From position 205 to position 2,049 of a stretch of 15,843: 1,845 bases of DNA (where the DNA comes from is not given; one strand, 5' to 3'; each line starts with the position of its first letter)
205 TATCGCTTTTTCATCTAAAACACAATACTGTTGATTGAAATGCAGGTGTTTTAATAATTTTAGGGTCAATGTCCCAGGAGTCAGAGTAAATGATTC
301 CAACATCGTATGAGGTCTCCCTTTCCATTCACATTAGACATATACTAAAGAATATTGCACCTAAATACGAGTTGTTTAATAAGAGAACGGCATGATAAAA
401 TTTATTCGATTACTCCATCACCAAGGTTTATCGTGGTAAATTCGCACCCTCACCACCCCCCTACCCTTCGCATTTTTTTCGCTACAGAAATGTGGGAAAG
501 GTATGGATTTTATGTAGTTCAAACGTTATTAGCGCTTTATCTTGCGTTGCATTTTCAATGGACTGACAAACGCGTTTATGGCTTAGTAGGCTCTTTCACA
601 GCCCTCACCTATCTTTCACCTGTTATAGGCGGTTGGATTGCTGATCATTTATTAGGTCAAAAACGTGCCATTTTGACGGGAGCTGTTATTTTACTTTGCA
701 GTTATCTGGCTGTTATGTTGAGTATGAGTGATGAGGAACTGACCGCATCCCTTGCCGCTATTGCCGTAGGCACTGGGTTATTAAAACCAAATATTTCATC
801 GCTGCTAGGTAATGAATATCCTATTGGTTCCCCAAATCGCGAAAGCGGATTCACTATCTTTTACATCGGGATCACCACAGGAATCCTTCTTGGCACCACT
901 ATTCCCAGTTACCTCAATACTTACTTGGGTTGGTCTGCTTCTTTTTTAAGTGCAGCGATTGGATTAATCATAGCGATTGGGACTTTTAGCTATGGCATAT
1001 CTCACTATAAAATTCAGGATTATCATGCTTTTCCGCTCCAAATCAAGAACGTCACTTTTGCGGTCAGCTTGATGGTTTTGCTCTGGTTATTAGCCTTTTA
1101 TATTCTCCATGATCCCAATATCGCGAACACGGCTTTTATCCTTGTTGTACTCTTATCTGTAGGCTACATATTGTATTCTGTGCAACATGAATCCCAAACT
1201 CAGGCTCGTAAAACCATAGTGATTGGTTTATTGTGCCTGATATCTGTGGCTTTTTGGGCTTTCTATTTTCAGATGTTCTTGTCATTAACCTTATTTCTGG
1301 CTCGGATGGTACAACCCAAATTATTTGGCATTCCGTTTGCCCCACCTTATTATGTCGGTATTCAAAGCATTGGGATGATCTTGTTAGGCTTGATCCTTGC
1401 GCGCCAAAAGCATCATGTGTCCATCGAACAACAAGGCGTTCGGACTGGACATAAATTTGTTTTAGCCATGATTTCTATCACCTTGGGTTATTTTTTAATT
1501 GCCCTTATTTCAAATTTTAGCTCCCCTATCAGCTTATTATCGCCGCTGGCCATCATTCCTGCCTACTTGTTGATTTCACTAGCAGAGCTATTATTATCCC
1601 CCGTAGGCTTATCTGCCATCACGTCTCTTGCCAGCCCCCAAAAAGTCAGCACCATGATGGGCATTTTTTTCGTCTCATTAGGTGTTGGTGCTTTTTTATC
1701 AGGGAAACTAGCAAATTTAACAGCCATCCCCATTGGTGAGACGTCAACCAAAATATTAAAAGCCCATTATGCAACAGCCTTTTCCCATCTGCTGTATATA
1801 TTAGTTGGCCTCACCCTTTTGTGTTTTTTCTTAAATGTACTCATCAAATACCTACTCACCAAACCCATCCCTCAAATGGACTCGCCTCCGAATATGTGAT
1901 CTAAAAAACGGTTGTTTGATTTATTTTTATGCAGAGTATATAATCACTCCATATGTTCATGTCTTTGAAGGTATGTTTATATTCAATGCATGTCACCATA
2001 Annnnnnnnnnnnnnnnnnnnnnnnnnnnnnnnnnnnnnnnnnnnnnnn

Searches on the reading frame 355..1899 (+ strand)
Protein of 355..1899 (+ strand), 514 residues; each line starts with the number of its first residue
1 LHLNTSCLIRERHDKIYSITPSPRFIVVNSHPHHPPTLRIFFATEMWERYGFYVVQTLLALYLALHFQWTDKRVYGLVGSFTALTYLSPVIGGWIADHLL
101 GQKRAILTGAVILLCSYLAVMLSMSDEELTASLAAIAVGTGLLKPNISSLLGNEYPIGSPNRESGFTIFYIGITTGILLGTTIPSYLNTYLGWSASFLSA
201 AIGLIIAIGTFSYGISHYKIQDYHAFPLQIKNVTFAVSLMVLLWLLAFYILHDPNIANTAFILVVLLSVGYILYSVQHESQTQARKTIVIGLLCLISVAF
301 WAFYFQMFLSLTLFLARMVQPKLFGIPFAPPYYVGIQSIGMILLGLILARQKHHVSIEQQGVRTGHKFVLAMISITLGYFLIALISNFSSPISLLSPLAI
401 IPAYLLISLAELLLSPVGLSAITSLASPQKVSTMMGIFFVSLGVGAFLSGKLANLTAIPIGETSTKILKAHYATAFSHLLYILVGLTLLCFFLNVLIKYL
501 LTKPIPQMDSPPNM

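Call 7: search_protein_families(library=pfam, proteins=[window:355-1899:+])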
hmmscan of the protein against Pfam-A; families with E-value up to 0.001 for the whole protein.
window:355-1899:+ (514 aa): 2 families
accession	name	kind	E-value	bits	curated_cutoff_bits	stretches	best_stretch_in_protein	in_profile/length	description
PF00854.27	PTR2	-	4e-38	131.8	27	1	104-458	2-381/392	POT family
PF07690.21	MFS_1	-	5.5e-16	58.9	33.4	1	50-449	10-346/347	Major Facilitator Superfamily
